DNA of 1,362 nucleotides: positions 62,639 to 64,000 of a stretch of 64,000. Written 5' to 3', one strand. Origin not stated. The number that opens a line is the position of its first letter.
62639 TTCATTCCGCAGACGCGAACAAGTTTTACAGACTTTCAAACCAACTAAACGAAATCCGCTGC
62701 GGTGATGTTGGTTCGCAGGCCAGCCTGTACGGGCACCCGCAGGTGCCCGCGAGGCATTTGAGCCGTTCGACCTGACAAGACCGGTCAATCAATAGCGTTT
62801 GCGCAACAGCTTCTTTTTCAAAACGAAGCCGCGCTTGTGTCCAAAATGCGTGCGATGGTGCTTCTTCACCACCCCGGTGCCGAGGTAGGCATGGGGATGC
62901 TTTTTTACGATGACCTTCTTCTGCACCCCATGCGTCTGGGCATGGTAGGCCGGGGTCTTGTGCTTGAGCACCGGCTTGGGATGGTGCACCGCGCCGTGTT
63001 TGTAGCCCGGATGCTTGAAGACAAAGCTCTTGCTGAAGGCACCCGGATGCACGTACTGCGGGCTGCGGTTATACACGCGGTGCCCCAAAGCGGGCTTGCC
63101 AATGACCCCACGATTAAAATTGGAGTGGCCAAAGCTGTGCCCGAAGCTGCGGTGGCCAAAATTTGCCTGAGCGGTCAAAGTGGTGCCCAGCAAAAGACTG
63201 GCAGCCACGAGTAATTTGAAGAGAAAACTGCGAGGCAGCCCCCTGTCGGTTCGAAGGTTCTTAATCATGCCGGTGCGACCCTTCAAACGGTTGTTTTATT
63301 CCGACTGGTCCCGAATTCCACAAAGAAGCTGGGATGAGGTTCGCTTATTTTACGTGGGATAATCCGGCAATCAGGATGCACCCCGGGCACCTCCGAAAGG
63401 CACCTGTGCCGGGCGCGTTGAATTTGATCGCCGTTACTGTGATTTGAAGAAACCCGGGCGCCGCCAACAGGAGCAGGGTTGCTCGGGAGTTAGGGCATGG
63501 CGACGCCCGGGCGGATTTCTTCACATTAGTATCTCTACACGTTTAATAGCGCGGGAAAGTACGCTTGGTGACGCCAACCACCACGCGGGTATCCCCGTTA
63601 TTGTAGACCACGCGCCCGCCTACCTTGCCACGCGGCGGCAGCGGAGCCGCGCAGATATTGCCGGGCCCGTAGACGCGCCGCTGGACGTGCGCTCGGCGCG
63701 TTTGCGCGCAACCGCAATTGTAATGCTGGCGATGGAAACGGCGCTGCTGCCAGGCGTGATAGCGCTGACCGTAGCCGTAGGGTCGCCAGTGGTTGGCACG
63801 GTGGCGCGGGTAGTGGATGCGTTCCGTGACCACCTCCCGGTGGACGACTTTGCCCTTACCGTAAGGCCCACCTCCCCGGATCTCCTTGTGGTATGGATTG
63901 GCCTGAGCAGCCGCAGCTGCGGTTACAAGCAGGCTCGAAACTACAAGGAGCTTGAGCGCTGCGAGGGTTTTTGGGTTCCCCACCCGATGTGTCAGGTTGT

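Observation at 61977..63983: Tandem trio of separately transcribed genes for small secreted His/Arg/Lys/Gly/aromatic-rich proteins upstream of nuoE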

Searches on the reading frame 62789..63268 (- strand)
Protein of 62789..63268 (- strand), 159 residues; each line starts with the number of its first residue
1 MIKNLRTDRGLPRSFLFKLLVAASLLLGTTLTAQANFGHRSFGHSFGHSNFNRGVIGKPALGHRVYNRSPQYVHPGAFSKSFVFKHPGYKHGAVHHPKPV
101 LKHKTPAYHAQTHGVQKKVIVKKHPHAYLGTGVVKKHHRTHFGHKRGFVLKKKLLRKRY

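Call 3: search_protein_families(library=pfam, proteins=[window:62789-63268:-], max_evalue=1)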
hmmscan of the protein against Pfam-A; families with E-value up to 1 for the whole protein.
window:62789-63268:- (159 aa): 0 families

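Call 4: search_protein_families(library=ncbifam, proteins=[window:62789-63268:-], max_evalue=1)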
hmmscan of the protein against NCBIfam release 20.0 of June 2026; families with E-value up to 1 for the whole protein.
window:62789-63268:- (159 aa): 1 family
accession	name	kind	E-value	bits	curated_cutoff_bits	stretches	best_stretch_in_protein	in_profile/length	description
NF047882.1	PA0050_fam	equivalog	0.23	11.6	45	1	20-36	5-21/45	PA0050 family protein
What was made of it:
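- On Any curated protein family (Pfam-A, NCBIfam, PADLOC, PHROGs, PDB sequences), including CpxP/Spy/ZraP and metal-chaperone families: NCBIfam gave only a 0.23 signal-peptide match (call 4).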

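Call 13: find_homologous_proteins(query=window:62789-63268:-, max_evalue=0.001)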
Query window:62789-63268:- (159 aa): 1 proteins with E <= 0.001 among 36 candidates.
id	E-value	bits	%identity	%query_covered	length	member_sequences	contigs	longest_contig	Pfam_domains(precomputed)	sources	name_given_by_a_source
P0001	2.8e-85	302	99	87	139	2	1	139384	-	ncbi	ncbi:MAG: hypothetical protein ACFBZ8_08960 [Opitutales bacterium]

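Call 42: search_solved_structures(query=A2, max_evalue=10)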
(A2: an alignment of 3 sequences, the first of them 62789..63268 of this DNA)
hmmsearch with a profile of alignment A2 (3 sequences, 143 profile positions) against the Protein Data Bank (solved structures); distinct sequences matched with E-value up to 10: 3.
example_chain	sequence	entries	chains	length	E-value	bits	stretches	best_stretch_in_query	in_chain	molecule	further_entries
9e6e_D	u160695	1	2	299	0.13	15.6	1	75-143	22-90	Zinc finger protein FZF1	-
8xp5_A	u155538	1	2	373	2.1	11.7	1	40-75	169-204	Bcl-2-like protein 1,Cellular tumor antigen p53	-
6lhd_A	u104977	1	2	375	2.1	11.7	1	40-75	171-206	fusion protein of Bcl-2-like protein 1 and Isoform 6 of Cellular tumor antigen p53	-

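Call 55: list_cluster_members(proteins=[P0001, P0002, P0003, P0004, P0005])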
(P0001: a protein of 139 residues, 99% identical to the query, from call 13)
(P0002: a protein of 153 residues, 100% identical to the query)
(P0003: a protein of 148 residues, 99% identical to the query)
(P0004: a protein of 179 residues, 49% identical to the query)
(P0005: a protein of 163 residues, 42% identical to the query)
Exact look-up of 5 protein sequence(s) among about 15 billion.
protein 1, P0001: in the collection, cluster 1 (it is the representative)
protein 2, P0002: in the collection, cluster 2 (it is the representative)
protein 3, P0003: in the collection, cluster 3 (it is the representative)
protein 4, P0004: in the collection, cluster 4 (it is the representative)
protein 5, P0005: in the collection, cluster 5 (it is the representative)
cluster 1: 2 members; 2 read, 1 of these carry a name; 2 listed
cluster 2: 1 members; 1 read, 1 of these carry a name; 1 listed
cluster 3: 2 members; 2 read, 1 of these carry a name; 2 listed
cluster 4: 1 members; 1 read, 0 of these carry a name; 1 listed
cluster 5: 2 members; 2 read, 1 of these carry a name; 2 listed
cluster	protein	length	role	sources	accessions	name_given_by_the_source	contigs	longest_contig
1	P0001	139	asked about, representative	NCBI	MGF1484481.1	MAG: hypothetical protein ACFBZ8_08960 [Opitutales bacterium]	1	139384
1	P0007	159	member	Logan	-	-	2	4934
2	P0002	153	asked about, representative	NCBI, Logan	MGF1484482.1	MAG: hypothetical protein ACFBZ8_08965 [Opitutales bacterium]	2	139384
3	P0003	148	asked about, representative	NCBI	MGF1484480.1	MAG: hypothetical protein ACFBZ8_08955 [Opitutales bacterium]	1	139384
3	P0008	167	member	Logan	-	-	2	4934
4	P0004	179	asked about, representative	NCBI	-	-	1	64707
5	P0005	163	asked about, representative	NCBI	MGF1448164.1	MAG: hypothetical protein ACFB20_01970 [Opitutales bacterium]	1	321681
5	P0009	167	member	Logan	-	-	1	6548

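Call 78: search_protein_families(library=padloc, proteins=[window:62789-63268:-], max_evalue=1)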
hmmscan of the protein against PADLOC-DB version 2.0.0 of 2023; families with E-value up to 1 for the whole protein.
window:62789-63268:- (159 aa): 0 families

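Call 79: search_protein_families(library=phrogs, proteins=[window:62789-63268:-], max_evalue=1)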
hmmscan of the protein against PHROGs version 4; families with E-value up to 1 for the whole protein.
window:62789-63268:- (159 aa): 0 families

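Call 86: find_related_loci(query=A2, collection=viral_contigs, flank=3000)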
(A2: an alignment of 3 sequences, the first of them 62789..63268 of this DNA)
Query A2 (159 aa) in viral_contigs; peptide patterns used: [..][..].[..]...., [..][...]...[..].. (x = any residue, [..] = any of these).
18 stretches matched a pattern, but none encodes a relative of the query by tblastn (E <= 1e-3).

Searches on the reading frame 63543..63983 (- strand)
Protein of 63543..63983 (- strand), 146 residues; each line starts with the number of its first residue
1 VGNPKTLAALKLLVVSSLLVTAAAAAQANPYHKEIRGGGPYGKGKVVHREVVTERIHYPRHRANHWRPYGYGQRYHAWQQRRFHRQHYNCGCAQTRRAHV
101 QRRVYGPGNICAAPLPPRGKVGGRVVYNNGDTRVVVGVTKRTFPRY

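Call 3: search_protein_families(library=pfam, proteins=[window:63543-63983:-], max_evalue=1)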
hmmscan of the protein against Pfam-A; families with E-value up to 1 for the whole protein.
window:63543-63983:- (146 aa): 0 families

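Call 4: search_protein_families(library=ncbifam, proteins=[window:63543-63983:-], max_evalue=1)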
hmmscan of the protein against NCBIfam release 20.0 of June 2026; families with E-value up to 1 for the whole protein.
window:63543-63983:- (146 aa): 0 families

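Call 7: find_encoding_contigs(protein=window:63543-63983:-, flank=10000, max_places=6)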
Protein window:63543-63983:- (146 aa): no gene with exactly this product is on record in the collection.
